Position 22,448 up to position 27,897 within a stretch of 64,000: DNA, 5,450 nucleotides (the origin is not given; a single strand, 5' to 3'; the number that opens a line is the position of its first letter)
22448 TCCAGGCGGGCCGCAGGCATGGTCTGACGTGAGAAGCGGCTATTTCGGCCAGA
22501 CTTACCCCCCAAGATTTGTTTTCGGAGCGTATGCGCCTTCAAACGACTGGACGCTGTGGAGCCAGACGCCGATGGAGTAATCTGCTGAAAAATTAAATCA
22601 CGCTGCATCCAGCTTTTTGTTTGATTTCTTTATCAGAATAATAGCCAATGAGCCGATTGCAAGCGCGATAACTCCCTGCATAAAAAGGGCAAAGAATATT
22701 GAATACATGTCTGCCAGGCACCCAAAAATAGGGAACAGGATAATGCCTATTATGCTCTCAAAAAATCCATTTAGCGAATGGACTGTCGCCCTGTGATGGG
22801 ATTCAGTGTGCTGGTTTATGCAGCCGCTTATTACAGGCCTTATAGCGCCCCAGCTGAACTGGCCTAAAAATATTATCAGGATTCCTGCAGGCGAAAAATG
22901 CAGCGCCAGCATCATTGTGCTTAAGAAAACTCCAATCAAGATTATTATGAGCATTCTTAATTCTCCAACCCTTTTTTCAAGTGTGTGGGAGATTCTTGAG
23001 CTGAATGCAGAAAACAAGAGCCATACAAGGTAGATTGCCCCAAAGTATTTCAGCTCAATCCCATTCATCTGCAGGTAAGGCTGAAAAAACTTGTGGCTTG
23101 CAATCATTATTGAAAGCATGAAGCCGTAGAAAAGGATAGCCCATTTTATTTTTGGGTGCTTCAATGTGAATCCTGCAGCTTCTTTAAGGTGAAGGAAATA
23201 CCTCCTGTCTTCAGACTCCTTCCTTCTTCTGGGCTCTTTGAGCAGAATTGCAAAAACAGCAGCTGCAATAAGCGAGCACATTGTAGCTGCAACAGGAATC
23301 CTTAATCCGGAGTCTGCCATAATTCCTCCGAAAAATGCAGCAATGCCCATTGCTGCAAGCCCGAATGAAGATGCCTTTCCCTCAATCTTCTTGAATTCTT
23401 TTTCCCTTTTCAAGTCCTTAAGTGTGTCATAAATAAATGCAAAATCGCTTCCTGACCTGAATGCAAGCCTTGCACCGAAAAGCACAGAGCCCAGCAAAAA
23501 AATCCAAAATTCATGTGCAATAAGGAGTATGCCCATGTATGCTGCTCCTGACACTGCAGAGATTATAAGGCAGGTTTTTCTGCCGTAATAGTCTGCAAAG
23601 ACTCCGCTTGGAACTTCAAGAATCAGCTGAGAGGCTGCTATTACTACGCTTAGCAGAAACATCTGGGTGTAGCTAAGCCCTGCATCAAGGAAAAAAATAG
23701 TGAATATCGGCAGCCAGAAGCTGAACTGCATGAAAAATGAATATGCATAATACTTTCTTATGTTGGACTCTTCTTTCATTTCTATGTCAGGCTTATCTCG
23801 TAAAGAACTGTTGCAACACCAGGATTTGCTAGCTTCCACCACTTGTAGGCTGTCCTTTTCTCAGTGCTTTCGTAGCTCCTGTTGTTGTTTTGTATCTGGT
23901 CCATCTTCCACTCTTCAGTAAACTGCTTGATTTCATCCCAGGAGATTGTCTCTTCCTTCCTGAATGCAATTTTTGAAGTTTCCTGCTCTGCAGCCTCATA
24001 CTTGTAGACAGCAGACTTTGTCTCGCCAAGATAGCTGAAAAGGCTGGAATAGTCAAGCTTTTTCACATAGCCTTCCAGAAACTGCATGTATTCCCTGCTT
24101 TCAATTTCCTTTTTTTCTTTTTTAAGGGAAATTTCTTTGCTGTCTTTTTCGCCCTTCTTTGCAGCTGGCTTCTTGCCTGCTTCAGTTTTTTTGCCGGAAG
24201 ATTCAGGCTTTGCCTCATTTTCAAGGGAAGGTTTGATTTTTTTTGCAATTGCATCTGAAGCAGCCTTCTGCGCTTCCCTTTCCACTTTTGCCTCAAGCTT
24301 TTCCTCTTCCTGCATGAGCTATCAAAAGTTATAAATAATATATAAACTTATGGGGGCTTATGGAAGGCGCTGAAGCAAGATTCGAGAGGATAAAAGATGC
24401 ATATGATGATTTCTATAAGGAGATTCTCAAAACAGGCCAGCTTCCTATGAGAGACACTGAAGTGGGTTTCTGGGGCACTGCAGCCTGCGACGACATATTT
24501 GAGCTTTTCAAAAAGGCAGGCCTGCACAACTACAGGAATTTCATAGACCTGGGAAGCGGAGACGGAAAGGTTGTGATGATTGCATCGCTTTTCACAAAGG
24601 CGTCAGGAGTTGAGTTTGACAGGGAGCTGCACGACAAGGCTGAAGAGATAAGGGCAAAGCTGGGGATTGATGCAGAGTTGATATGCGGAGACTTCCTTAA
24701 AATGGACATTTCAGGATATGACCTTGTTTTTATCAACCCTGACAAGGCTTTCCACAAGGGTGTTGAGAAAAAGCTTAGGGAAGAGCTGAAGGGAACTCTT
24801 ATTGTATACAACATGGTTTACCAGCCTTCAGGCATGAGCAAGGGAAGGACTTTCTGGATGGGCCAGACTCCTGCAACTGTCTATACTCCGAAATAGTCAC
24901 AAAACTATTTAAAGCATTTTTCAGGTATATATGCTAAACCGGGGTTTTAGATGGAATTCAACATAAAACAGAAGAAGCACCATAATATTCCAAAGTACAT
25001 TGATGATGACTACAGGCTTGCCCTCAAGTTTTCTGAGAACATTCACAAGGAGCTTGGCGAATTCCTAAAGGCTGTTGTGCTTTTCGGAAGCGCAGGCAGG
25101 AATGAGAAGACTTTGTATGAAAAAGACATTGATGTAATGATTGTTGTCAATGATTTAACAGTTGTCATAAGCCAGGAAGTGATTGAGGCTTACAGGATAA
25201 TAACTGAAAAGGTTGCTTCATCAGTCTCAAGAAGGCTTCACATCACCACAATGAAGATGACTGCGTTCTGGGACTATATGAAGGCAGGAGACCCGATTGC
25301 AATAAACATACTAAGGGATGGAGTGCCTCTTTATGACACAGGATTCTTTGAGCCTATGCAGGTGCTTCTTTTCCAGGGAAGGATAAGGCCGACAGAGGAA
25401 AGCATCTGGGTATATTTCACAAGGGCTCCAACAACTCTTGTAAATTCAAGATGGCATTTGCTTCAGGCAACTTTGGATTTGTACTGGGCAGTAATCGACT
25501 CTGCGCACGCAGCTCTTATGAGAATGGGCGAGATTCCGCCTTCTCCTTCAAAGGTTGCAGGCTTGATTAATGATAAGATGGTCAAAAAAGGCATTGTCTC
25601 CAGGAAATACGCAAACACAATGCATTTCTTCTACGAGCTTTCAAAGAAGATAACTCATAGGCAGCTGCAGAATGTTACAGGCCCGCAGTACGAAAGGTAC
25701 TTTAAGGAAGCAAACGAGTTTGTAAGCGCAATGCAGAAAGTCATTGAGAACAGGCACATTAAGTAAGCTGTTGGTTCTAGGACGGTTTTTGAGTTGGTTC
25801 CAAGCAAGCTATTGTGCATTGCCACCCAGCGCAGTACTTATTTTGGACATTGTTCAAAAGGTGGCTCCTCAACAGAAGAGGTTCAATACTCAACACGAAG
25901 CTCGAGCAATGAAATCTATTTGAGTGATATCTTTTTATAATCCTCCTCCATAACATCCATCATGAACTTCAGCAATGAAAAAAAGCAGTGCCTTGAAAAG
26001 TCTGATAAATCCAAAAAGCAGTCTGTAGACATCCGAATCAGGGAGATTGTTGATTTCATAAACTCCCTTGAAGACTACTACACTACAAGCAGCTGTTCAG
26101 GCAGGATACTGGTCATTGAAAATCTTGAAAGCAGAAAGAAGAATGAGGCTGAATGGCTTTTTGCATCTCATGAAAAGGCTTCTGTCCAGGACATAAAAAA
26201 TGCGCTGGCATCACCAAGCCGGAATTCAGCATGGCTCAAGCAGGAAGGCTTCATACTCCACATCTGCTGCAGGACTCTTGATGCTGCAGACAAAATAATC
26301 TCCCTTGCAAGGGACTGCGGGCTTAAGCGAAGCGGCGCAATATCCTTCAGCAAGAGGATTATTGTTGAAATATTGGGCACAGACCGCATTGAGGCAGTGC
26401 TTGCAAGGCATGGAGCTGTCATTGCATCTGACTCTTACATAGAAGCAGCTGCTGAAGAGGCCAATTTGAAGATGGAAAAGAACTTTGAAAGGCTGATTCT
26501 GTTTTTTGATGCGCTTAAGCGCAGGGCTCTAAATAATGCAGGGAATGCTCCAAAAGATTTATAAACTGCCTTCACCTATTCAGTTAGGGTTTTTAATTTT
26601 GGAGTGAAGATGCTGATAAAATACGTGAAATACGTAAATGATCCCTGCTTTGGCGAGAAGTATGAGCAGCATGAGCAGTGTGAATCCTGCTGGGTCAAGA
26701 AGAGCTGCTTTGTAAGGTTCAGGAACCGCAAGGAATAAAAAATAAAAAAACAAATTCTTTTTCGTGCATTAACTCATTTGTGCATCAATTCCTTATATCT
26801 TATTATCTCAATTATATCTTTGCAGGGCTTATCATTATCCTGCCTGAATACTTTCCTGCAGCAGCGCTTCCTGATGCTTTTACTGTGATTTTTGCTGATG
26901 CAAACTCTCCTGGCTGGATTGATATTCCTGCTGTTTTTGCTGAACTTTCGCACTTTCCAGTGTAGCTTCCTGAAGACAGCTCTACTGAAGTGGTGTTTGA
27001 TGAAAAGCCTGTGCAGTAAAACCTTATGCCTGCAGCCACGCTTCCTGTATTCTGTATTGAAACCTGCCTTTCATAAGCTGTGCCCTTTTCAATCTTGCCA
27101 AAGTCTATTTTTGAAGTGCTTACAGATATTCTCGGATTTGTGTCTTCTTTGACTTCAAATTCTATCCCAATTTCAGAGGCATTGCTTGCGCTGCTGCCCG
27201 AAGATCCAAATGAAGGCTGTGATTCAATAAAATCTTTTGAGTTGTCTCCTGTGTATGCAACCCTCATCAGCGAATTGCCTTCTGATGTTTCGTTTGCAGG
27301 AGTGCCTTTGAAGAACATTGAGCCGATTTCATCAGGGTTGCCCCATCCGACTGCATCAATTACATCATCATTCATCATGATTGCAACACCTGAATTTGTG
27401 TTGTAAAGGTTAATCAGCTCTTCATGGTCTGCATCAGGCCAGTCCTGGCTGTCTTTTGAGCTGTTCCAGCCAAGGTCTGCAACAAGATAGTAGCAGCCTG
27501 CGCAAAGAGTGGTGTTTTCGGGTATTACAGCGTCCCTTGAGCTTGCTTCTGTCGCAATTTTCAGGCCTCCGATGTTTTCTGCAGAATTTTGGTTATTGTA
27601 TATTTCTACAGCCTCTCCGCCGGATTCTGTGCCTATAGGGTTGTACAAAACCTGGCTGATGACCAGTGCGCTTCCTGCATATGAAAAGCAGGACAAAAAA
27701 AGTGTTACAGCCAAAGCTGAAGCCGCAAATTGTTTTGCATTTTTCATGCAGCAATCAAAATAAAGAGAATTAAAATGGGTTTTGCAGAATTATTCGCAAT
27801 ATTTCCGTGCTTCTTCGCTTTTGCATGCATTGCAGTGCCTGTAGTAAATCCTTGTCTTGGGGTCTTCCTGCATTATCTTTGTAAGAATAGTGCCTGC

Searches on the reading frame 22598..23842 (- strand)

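Call 14: search_protein_families(library=pfam, proteins=[window:22598-23842:-], max_evalue=0.001)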
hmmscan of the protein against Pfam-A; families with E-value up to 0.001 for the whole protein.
window:22598-23842:- (414 aa): 2 families
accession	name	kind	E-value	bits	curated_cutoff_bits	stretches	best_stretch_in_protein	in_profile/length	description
PF07690.21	MFS_1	-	9.4e-26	91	33.4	1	36-369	6-345/347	Major Facilitator Superfamily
PF12832.13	MFS_1_like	-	4.9e-07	29.6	25.2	1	36-202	11-178/373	MFS_1 like family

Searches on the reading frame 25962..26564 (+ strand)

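Call 97: search_protein_families(library=pfam, proteins=[window:25962-26564:+], max_evalue=0.0001)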
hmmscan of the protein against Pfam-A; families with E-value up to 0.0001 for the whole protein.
window:25962-26564:+ (200 aa): 1 family
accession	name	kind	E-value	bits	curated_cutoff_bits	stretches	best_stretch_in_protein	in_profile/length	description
PF02676.19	TYW3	-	7.6e-48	163.1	27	1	6-186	2-210/211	Methyltransferase TYW3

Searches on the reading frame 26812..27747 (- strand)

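Call 97: search_protein_families(library=pfam, proteins=[window:26812-27747:-], max_evalue=0.0001)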
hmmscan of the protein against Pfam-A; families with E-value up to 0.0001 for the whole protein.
window:26812-27747:- (311 aa): 1 family
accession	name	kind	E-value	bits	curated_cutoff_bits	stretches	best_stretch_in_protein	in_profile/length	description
PF00932.25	LTD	-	6e-12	46.4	34.3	1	23-136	3-108/109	Lamin Tail Domain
